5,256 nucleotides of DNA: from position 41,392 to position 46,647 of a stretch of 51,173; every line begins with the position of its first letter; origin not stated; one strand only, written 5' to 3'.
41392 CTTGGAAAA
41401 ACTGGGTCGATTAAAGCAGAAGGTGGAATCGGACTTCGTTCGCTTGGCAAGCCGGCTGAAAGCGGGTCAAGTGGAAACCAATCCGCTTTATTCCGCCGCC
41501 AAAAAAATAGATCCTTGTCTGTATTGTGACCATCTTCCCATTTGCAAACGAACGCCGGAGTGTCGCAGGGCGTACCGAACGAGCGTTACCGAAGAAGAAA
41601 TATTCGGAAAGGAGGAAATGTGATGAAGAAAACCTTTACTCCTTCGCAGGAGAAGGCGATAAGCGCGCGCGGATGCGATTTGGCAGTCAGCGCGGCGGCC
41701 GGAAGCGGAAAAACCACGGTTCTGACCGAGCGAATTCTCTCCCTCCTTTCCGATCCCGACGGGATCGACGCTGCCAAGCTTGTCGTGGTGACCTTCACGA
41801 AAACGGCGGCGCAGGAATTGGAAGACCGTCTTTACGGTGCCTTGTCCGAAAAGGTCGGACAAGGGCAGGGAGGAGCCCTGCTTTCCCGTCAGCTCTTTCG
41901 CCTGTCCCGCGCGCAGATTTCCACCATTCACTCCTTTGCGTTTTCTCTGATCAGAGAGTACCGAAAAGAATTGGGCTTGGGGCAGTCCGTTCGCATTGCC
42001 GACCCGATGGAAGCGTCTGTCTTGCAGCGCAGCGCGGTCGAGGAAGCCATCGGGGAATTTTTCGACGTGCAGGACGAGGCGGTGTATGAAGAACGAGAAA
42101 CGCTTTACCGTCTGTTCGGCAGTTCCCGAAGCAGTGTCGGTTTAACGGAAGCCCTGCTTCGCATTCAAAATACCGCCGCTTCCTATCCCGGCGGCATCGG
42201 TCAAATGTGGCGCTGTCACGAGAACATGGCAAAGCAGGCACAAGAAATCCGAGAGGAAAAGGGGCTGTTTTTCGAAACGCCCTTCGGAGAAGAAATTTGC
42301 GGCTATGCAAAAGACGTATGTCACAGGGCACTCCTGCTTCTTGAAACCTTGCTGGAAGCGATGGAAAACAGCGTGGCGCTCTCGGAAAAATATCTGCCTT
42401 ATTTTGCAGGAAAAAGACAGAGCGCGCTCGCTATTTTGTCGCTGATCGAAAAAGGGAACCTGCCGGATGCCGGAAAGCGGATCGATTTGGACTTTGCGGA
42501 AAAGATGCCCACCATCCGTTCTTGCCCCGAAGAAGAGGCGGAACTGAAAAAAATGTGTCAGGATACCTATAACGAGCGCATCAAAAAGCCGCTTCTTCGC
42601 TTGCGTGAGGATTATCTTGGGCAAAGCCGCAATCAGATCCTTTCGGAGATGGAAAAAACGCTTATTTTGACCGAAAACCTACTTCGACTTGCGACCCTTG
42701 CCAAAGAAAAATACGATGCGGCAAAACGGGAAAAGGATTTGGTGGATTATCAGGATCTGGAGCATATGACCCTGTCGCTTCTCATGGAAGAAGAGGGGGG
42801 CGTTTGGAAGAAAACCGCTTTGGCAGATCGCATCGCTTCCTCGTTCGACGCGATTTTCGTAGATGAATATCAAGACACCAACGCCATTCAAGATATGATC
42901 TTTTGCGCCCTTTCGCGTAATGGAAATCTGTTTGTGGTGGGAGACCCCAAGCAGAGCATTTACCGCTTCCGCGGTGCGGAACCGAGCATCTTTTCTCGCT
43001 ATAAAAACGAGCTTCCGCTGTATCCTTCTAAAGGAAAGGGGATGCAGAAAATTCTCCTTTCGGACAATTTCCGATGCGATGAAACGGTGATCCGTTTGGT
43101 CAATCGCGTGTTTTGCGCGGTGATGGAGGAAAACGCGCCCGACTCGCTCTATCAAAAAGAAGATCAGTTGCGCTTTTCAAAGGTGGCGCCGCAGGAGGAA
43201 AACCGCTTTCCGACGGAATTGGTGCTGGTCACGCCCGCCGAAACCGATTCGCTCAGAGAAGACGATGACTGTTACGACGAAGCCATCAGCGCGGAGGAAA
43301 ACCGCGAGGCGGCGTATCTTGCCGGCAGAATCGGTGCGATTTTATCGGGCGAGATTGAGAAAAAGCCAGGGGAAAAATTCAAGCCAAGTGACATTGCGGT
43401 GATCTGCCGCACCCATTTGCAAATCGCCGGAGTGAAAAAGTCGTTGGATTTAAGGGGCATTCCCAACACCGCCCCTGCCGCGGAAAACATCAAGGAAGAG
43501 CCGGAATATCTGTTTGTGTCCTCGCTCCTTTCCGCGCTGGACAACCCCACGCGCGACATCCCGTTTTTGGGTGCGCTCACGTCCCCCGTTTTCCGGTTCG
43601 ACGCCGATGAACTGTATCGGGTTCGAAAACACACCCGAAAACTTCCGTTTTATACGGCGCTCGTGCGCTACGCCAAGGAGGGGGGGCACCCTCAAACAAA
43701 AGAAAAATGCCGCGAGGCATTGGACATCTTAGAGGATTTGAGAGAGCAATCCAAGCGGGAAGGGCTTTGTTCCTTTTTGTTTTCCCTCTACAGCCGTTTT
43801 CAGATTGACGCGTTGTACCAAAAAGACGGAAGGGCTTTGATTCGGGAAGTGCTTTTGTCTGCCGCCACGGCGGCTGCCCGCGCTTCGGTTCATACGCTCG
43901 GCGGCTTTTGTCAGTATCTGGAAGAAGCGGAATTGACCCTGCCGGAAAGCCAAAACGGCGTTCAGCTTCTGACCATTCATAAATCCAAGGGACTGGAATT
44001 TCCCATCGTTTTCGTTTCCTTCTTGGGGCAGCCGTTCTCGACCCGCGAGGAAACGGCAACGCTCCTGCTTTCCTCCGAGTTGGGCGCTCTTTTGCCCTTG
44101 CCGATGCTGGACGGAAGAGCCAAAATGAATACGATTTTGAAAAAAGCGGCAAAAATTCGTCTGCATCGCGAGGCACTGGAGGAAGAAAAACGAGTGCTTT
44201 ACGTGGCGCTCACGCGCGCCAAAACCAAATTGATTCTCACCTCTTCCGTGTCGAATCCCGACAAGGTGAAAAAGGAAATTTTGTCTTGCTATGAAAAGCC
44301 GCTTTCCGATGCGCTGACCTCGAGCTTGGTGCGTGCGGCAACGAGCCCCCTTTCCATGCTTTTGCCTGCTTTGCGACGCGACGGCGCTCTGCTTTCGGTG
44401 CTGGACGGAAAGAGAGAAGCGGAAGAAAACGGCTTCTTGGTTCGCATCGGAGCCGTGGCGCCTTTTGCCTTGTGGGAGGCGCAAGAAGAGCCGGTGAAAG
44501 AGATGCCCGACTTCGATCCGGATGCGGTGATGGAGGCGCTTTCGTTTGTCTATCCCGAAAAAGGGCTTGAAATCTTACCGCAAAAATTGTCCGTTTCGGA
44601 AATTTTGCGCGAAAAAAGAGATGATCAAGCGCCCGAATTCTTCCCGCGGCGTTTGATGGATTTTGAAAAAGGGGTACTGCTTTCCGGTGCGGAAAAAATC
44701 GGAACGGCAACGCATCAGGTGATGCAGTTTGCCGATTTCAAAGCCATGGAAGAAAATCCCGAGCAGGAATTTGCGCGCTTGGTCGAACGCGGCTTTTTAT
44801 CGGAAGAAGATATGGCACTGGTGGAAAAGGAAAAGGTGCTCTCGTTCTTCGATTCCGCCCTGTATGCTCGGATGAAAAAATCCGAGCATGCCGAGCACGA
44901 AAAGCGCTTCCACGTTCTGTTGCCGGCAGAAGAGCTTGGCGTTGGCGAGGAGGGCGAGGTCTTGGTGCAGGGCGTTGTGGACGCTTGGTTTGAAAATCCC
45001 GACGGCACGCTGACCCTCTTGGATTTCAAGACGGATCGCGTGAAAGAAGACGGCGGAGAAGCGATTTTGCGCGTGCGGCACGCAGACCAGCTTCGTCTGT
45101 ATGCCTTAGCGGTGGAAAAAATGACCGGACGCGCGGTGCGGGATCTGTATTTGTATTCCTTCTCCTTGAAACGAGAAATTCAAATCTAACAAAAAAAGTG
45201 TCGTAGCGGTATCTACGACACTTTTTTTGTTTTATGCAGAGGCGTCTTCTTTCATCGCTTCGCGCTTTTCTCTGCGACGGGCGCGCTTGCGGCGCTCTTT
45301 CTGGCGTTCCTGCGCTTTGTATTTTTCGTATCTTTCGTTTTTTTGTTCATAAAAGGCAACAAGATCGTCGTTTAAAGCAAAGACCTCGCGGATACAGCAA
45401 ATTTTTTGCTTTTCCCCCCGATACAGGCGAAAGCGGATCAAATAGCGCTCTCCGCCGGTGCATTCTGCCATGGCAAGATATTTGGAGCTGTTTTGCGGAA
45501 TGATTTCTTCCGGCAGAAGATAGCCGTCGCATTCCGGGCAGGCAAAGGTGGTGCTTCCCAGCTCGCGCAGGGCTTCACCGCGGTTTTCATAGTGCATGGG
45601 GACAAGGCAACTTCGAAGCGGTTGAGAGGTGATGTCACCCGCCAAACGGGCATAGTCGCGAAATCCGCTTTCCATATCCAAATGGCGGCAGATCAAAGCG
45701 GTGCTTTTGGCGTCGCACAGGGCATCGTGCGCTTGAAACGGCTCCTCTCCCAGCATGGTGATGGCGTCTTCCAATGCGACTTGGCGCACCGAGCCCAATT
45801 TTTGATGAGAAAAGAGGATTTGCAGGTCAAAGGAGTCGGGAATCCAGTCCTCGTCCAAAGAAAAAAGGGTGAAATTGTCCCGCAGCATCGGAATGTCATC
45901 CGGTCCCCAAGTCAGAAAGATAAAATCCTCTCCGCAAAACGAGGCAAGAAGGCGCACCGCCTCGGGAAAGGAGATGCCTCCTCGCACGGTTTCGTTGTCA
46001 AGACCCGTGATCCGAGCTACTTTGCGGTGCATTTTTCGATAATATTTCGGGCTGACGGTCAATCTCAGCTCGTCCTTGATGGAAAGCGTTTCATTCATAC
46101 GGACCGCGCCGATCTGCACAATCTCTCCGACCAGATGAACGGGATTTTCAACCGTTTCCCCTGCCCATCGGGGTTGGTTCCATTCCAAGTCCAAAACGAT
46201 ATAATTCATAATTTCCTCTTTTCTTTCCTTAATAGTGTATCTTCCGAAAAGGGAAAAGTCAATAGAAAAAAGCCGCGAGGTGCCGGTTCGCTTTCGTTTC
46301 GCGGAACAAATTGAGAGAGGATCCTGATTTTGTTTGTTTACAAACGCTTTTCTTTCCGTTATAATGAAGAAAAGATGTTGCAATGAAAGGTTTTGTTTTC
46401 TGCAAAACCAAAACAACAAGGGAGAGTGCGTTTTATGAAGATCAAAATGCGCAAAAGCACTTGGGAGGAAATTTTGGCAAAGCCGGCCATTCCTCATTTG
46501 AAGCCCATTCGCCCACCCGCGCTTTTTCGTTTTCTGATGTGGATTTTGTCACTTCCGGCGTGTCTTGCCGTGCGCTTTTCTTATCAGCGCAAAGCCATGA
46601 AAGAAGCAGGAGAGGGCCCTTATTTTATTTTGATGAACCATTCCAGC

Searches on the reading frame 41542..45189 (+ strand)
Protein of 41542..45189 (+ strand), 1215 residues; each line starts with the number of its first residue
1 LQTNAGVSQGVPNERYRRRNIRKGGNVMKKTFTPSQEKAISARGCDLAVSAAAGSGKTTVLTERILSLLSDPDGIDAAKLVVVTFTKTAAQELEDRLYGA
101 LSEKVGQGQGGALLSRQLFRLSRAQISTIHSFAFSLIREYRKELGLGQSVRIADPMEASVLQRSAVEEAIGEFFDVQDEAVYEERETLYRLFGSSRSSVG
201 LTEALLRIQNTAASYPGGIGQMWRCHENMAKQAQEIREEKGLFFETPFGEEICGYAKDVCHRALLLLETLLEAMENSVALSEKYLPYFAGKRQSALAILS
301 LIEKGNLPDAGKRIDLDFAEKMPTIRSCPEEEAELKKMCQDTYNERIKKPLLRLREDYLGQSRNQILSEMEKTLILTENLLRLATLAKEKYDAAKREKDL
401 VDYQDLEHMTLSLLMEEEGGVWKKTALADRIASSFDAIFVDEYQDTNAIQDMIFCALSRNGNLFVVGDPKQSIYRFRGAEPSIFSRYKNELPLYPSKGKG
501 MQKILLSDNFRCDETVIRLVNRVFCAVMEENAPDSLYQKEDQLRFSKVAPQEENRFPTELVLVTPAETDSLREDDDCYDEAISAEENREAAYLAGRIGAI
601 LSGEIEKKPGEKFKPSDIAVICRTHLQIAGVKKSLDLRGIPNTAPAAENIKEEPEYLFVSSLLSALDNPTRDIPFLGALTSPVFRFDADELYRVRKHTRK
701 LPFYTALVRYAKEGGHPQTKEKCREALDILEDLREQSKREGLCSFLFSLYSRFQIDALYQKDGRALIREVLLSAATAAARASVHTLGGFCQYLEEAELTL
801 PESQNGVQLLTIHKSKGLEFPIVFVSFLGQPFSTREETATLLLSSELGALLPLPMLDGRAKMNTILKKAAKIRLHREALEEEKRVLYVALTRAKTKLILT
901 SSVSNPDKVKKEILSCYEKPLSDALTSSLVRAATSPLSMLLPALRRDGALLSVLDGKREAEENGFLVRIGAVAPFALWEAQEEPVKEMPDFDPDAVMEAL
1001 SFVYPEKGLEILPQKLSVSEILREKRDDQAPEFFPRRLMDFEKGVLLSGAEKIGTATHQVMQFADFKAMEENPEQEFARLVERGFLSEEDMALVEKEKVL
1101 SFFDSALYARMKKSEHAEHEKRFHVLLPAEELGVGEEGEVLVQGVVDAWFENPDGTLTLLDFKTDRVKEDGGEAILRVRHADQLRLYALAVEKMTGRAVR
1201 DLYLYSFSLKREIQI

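Call 92: search_protein_families(library=pfam, proteins=[window:41542-45189:+], max_evalue=0.00001)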
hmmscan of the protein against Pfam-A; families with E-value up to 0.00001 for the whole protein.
window:41542-45189:+ (1215 aa): 6 families
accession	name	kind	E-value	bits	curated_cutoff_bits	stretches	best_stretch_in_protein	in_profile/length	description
PF00580.27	UvrD-helicase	-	1.3e-53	182.8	23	1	33-491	2-270/271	UvrD/REP helicase N-terminal domain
PF13361.12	UvrD_C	-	6.4e-20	72.3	25.6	1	793-902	273-348/350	UvrD-like helicase C-terminal domain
PF13245.12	AAA_19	-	7.4e-16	59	25.1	2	46-146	13-72/134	AAA domain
PF12705.13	PDDEXK_1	-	1.2e-11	45.4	22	1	1050-1203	35-186/247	PD-(D/E)XK nuclease superfamily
PF13538.12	UvrD_C_2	-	4e-11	43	27.4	0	809-826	4-23/52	UvrD-like helicase C-terminal domain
PF01443.25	Viral_helicase1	-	1.9e-08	34.8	21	0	428-479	52-104/228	Viral superfamily 1 RNA helicase core domain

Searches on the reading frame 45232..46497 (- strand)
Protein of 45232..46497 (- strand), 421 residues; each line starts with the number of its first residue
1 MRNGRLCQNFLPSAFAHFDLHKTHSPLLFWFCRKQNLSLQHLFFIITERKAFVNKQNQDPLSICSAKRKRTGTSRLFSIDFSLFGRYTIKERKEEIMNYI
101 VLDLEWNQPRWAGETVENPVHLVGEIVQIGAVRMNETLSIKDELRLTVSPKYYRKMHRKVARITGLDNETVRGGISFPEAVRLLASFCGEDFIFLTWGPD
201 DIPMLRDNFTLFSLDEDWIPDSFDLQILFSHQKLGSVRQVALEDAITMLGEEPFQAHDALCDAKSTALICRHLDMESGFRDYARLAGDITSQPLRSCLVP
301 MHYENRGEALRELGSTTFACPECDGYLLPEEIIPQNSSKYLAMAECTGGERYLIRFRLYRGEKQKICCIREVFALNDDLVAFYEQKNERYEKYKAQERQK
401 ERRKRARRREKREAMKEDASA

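Call 92: search_protein_families(library=pfam, proteins=[window:45232-46497:-], max_evalue=0.00001)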
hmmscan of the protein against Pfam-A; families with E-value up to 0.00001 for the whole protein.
window:45232-46497:- (421 aa): 1 family
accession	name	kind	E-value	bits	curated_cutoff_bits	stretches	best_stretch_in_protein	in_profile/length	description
PF00929.31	RNase_T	-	9.8e-09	36.4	24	1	123-268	15-162/164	Exonuclease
